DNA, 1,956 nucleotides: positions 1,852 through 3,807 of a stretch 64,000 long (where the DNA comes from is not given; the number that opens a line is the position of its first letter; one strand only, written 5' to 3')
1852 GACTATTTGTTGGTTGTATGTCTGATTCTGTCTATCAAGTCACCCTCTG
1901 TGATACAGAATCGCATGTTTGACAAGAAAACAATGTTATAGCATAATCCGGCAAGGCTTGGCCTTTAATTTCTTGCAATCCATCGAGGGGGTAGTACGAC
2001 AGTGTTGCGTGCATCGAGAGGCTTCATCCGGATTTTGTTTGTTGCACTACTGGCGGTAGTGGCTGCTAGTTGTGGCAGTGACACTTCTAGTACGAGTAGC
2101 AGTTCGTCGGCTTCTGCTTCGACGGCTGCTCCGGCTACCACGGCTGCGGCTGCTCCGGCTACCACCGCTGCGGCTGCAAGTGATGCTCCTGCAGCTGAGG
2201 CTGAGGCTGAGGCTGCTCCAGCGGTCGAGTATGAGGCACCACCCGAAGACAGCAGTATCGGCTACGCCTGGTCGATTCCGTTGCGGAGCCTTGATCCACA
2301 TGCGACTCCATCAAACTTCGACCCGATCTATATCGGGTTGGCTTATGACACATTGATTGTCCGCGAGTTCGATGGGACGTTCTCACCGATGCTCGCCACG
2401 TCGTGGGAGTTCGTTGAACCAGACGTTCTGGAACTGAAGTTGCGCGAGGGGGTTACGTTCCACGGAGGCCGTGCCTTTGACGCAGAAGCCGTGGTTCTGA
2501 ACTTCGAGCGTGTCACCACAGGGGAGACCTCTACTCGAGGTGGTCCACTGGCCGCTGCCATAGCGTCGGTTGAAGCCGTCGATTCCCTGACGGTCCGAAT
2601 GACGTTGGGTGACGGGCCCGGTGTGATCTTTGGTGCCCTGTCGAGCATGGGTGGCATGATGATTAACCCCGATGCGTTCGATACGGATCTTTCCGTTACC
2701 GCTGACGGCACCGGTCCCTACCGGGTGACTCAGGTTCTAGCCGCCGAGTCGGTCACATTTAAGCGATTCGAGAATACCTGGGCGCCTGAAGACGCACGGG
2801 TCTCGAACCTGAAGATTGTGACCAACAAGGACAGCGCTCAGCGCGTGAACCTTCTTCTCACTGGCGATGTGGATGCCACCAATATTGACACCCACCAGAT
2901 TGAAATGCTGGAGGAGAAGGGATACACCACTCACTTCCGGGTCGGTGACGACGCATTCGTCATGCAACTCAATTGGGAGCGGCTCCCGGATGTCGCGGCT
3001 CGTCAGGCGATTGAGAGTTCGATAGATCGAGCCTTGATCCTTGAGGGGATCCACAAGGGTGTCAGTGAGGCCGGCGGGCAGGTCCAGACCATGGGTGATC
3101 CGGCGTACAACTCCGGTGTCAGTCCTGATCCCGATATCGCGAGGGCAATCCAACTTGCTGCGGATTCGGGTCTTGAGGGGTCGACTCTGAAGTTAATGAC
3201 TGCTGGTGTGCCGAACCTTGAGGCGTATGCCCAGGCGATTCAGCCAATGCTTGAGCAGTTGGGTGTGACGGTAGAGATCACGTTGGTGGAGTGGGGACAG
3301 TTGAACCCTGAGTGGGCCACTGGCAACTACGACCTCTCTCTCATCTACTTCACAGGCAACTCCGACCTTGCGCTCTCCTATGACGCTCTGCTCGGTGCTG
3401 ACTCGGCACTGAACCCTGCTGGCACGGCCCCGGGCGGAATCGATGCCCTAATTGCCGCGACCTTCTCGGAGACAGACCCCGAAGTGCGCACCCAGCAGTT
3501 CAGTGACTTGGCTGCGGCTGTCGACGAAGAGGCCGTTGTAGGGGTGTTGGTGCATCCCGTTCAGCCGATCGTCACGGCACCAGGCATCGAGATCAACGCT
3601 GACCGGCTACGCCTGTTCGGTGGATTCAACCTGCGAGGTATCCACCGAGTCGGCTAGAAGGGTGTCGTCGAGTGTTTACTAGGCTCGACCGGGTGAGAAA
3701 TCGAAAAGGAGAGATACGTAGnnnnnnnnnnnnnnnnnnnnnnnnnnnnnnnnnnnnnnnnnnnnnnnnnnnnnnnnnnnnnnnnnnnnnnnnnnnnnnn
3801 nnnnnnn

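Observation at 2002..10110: BMC shell genes embedded inside a family-5 ABC importer operon, with no canonical metabolosome or carboxysome core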

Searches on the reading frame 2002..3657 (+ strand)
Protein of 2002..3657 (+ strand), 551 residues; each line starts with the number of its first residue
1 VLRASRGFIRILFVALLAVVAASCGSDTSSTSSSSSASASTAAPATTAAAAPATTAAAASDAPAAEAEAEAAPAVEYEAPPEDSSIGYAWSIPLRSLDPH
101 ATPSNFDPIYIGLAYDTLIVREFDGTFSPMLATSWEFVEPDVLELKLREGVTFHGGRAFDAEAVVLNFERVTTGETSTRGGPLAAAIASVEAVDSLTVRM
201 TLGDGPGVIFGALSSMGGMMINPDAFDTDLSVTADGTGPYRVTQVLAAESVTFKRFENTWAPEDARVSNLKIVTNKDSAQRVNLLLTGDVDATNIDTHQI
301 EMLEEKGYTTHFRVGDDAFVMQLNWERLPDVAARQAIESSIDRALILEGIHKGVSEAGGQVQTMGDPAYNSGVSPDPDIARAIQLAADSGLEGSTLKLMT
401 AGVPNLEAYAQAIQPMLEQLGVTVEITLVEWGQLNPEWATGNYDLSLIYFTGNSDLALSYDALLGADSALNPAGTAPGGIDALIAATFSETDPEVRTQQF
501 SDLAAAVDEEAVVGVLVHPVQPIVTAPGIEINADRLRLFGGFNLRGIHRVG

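Call 4: search_protein_families(library=pfam, proteins=[window:2002-3657:+], max_evalue=0.1)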
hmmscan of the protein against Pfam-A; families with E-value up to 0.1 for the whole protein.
window:2002-3657:+ (551 aa): 2 families
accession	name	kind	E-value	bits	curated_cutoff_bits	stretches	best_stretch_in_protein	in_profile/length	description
PF00496.27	SBP_bac_5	-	6.5e-53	180.6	32.4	1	127-455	2-351/368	Bacterial extracellular solute-binding proteins, family 5 Middle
PF21827.1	New_glue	-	0.0016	18.6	31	1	11-62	6-58/94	New glue protein family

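Call 5: search_protein_families(library=ncbifam, proteins=[window:2002-3657:+], max_evalue=0.1)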
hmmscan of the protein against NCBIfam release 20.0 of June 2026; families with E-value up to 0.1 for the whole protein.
window:2002-3657:+ (551 aa): 11 families
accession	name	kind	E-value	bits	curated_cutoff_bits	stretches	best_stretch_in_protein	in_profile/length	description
NF045468.1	Opp5A_nikA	equivalog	3e-30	105.2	600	1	82-521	16-461/488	nickel ABC transporter substrate-binding protein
TIGR02294.1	nickel_nikA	equivalog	1.3e-28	99.8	393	1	83-513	5-467/501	nickel ABC transporter substrate-binding protein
NF047575.1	opine_bind_CntA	exception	6e-21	74.6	800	1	81-356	34-324/535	staphylopine-dependent metal ABC transporter substrate-binding lipoprotein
NF011942.0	PRK15413.1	equivalog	2e-18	66.4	594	1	129-437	73-391/512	glutathione ABC transporter substrate-binding protein GsiB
TIGR04028.1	SBP_KPN_01854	hypoth_equivalog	1.5e-14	53.5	468.5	1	128-351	45-290/509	TIGR04028 family ABC transporter substrate-binding protein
NF045467.1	Opp4A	equivalog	9.9e-11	40.6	650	1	236-306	209-277/556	oligopeptide ABC transporter substrate-binding protein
NF011689.0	PRK15109.1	equivalog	3.3e-09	36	560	1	232-455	210-442/547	ABC transporter substrate-binding protein SapA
NF010149.0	PRK13626.1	equivalog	9.6e-08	31.1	476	1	120-458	157-464/552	HTH-type transcriptional regulator SgrR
NF043070.1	DppA_dipep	equivalog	1.6e-07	30.3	1005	1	152-466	106-450/535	dipeptide ABC transporter periplasmic-binding protein DppA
NF011684.0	PRK15104.1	equivalog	8.8e-07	28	947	1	95-178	50-133/543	oligopeptide ABC transporter substrate-binding protein OppA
NF049864.1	lipo_LppU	equivalog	0.08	12.8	135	0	10-76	10-76/199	LppU family putative lipoprotein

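Call 45: search_solved_structures(query=window:2002-3654:+, max_evalue=1e-10)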
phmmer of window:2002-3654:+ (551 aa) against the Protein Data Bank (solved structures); distinct sequences matched with E-value up to 1e-10: 21.
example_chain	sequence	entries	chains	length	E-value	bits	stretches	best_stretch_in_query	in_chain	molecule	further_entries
5u4o_A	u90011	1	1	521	6e-28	101.1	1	96-434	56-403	ABC transporter substrate-binding protein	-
3t66_A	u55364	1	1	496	3.6e-23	85.3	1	85-521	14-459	Nickel ABC transporter (Nickel-binding protein)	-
4oer_A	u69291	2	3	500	2.2e-18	69.5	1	84-517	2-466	NikA protein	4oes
7kz8_A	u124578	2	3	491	2e-17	66.4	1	96-507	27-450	Peptide/nickel transport system substrate-binding protein AapF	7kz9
6tfq_A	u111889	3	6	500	2.6e-16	62.7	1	89-431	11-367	ABC transporter substrate-binding protein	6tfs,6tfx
6hlx_A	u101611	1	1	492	2.6e-16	62.7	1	118-452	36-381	AgaA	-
1uqw_A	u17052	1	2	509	1.4e-15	60.3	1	98-452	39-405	PUTATIVE BINDING PROTEIN YLIB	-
4wed_A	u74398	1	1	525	2.2e-15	59.7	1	92-452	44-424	ABC transporter, periplasmic solute-binding protein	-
2noo_A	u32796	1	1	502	1.7e-14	56.7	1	85-383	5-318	Nickel-binding periplasmic protein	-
8cke_A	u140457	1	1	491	5e-14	55.2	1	95-437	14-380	ABC transporter substrate-binding protein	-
4zec_A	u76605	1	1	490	5e-14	55.2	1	95-437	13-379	ABC transporter, substrate binding protein (Agrocinopines A and B)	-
4ra1_A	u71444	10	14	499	5.2e-14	55.1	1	95-437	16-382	ABC transporter, substrate binding protein (Agrocinopines A and B) | ABC transporter substrate-binding protein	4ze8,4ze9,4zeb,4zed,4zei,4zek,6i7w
3qim_A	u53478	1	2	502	2.2e-13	53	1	85-383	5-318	Nickel-binding periplasmic protein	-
3mzb_A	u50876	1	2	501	2.3e-13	53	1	85-383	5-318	Nickel-binding periplasmic protein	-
1zlq_A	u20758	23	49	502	2.3e-13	53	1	85-383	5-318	Nickel-binding periplasmic protein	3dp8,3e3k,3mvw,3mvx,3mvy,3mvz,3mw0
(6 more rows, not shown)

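Call 81: search_dna_similar(query=window:2230-3654:+, collection=plasmids, mode=protein, max_rows=12, max_evalue=1e-20)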
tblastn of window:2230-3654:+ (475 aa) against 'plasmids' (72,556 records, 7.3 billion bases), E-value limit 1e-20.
Records with a match: 195; places in all: 221; records where one place covers at least 80% of the query: 107.
Best place of each record, by identity: <60% 195.
By first word of the organism name: Rhizobium 25; Ensifer 19; Sinorhizobium 17; Sulfitobacter 16; Paracoccus 9; Deinococcus 8; Rhodococcus 7; Phaeobacter 7; Agrobacterium 5; Neorhizobium 5; and 45 more.
By predicted mobility (MOB-suite, as given by PLSDB): non-mobilizable 153; conjugative 32; mobilizable 10.
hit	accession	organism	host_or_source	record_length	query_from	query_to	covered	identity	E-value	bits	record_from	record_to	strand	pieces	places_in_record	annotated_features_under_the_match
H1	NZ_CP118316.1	Rhodococcus sp. DK180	pure culture,crude oil-contaminated soil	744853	9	472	98%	28.3%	2e-30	133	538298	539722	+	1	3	none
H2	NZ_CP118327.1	Rhodococcus sp. DK17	pure culture,crude oil-contaminated soil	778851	9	472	98%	28.3%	2e-30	133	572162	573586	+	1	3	none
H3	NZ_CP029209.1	Nitratireductor sp. OM-1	-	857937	19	420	85%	30.3%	4e-27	122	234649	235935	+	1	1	ABC transporter substrate-binding protein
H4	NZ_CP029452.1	Sinorhizobium fredii CCBAU 25509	Glycine soja,cell culture,plant root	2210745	3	465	97%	26.1%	1e-21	106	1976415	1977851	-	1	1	record has no annotation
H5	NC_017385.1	Ketogulonicigenium vulgare WSH-001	-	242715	6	425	88%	28.4%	3e-22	108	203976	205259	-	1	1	ABC transporter substrate-binding protein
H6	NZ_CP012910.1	Ketogulonicigenium vulgare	cell culture,Tianjin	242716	6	425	88%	28.4%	3e-22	108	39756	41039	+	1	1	ABC transporter substrate-binding protein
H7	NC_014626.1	Ketogulonicigenium vulgare Y25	-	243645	6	425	88%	28.4%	3e-22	108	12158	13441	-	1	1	ABC transporter substrate-binding protein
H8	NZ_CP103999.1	Ketogulonicigenium vulgare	Tenebrio molitor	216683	6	425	88%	28.4%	5e-22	107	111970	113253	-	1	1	ABC transporter substrate-binding protein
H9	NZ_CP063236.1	Rhodococcus qingshengii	soil,Saratov Oil Refinery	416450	6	368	76%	32.9%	5e-37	152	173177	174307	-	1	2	ABC transporter substrate-binding protein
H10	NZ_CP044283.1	Rhodococcus erythropolis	soil,rubber production plant territory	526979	6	368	76%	32.9%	5e-37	152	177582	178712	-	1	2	ABC transporter substrate-binding protein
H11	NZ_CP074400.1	Agrobacterium salinitolerans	Cotton,tiaaue sample,root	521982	20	425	85%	29.1%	9e-21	103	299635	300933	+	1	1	ABC transporter substrate-binding protein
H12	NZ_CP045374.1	Sulfitobacter sp. THAF37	pure culture,Surface of a polyethylene ...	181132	3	422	88%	27.9%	4e-21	104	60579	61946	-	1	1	ABC transporter substrate-binding protein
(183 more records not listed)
